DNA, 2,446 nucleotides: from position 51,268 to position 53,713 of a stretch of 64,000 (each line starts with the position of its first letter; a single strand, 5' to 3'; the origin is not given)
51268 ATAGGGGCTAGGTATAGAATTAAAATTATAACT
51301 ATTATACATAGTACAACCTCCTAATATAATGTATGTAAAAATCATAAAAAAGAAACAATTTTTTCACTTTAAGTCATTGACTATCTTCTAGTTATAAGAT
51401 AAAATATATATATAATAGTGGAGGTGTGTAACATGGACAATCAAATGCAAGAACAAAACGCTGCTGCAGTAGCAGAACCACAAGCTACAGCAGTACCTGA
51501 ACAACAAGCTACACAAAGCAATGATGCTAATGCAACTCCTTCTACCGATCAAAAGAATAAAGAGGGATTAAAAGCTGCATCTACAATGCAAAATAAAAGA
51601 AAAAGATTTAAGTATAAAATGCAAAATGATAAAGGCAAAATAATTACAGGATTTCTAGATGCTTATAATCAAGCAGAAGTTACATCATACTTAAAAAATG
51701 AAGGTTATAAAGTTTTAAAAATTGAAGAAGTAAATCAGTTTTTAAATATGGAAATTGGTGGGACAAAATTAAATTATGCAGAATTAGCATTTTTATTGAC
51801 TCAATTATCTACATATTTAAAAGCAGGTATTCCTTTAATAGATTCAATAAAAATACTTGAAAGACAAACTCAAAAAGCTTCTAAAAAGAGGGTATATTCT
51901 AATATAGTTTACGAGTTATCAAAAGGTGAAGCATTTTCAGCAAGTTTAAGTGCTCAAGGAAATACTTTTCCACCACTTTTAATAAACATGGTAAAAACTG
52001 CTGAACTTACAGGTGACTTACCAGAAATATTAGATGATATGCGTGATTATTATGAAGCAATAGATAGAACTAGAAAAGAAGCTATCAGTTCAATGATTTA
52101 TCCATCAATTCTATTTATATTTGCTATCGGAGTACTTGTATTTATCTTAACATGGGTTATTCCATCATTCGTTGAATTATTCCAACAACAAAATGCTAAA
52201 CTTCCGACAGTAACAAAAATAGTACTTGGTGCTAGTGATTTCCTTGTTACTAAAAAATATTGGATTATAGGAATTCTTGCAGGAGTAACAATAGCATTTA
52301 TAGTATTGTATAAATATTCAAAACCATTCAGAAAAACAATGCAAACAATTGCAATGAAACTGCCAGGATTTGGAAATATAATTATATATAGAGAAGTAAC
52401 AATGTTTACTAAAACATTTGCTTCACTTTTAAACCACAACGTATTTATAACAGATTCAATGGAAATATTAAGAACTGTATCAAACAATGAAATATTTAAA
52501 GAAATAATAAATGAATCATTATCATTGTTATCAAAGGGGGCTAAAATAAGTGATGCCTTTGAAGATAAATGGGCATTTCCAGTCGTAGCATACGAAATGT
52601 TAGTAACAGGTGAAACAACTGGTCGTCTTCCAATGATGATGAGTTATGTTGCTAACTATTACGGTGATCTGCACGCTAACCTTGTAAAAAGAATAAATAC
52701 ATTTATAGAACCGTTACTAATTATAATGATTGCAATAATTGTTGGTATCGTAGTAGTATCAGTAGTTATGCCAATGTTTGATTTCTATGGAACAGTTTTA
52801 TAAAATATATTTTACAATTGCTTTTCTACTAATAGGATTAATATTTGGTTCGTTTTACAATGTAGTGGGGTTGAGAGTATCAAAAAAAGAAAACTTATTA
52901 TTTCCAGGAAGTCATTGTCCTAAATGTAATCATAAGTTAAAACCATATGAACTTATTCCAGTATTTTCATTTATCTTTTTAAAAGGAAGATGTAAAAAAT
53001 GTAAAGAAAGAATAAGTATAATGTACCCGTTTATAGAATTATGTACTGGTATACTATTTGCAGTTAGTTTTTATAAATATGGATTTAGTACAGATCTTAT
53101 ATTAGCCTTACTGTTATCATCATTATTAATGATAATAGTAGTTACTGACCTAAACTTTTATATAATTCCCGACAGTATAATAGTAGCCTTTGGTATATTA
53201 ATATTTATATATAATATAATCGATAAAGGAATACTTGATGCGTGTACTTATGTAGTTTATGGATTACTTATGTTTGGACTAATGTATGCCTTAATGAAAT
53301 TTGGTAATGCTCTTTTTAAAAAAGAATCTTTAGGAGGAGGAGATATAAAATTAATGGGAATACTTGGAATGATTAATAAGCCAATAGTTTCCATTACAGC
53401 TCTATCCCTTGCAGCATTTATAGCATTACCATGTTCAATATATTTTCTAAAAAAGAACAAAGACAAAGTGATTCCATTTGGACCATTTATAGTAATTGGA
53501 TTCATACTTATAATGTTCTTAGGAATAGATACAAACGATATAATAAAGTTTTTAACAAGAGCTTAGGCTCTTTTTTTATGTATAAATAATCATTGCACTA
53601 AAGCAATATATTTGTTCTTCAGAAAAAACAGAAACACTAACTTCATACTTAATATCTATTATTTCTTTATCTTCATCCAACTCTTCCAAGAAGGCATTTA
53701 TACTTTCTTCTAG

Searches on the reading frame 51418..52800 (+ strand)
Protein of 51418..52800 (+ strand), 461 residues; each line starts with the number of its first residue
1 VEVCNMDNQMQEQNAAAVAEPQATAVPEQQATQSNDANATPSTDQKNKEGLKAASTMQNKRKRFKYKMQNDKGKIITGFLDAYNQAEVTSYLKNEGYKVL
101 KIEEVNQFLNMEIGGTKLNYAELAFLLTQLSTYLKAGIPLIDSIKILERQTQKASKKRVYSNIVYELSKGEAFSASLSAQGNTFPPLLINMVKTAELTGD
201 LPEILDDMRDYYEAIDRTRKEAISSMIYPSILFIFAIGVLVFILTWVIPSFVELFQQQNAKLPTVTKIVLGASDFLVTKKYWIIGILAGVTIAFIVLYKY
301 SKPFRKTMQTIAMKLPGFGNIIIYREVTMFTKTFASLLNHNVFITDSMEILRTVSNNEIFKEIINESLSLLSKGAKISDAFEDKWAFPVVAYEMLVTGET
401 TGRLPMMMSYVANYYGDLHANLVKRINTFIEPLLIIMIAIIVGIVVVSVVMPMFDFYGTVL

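Call 3: search_protein_families(library=pfam, proteins=[window:51418-52800:+], max_evalue=1)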
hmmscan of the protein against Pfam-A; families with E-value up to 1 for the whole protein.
window:51418-52800:+ (461 aa): 2 families
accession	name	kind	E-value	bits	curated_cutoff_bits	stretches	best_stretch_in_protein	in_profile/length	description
PF00482.28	T2SSF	-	1.2e-48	164.7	25.2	2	127-249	2-125/125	Type II secretion system (T2SS), protein F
PF25570.1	TPR_DENND3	-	0.1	13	27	0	404-428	13-37/115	DENND3-like, TPR repeats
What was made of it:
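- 51418..52803 (+): PilC/GspF-type platform protein. T2SSF, E=1.2e-48, two stretches (call 3).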

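Call 4: search_protein_families(library=ncbifam, proteins=[window:51418-52800:+], max_evalue=1)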
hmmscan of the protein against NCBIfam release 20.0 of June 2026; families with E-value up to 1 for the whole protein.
window:51418-52800:+ (461 aa): 8 families
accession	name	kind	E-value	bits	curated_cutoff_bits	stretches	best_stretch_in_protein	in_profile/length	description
TIGR02120.1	GspF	equivalog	5.1e-83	279.5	424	1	64-456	1-397/401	type II secretion system inner membrane protein GspF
NF052607.1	T4PiliAsmPilCThrm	equivalog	2.4e-72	244.3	700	1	63-459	3-403/406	type IV pilus assembly protein PilC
NF007861.0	PRK10573.1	equivalog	5.8e-65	219.9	401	1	61-456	4-394/401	protein transport protein HofC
NF052606.1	T4PiliAsmPilCMyx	equivalog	2.4e-58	197.9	700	1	53-458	11-416/419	type IV pilus assembly protein PilC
NF047826.1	T3SSXpsF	equivalog_domain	7.6e-54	183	650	1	63-457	3-401/405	type II secretion system protein XpsF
NF041012.2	T4P_ComGB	equivalog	1.1e-39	136.8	240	1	124-455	4-329/332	competence type IV pilus assembly protein ComGB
NF033117.2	vanR_ACDEGLN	exception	0.014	15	350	1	88-131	14-56/226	VanR-ABDEGLN family response regulator transcription factor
NF045751.1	MPN385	equivalog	0.4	11.4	120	1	393-451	36-94/105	MPN385 family protein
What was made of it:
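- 51418..52803 (+): GspF 279 bits (call 4).
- Checked: PilC is at 51418-52803 (T2SSF) (calls 3, 4).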

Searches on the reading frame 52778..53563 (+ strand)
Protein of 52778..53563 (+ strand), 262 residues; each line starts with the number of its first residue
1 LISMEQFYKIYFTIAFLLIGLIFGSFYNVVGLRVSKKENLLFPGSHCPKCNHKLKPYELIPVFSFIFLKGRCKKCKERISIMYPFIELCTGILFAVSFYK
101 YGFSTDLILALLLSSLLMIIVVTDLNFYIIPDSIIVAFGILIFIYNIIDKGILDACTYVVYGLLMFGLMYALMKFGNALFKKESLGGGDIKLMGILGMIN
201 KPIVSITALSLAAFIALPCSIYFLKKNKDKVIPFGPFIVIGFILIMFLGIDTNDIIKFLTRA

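Call 3: search_protein_families(library=pfam, proteins=[window:52778-53563:+], max_evalue=1)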
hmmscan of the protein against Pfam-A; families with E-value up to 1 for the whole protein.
window:52778-53563:+ (262 aa): 7 families
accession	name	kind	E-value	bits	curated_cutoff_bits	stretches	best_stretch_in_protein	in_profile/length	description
PF06750.18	A24_N_bact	-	2.6e-34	117.6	23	1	18-101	1-84/84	Bacterial Peptidase A24 N-terminal domain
PF01478.23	Peptidase_A24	-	2.3e-11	44.5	26.5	1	111-220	1-103/104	Type IV leader peptidase family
PF12773.13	DZR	-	0.081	13.5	27.3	1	46-80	14-35/45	Double zinc ribbon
PF21202.3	SLX1_C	-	0.16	12.7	27.2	0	40-59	44-64/65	Structure-specific endonuclease subunit SLX1, C-terminal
PF12760.12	Zn_ribbon_IS1595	-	0.23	11.9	25.4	1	41-77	14-45/46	Transposase zinc-ribbon domain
PF13453.11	Zn_ribbon_TFIIB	-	0.29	11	22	1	46-59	1-14/41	Transcription factor zinc-finger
PF14012.11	DUF4229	-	0.31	11.5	27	1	195-231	21-57/68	Protein of unknown function (DUF4229)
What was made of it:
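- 52787..53566 (+): Prepilin peptidase (PilD/ComC type) with the N-terminal Zn-finger/methyltransferase-associated domain. A24_N_bact, E=2.6e-34, and Peptidase_A24, E=2.3e-11 (call 3).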

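Call 4: search_protein_families(library=ncbifam, proteins=[window:52778-53563:+], max_evalue=1)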
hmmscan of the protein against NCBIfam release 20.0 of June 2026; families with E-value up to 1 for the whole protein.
window:52778-53563:+ (262 aa): 0 families
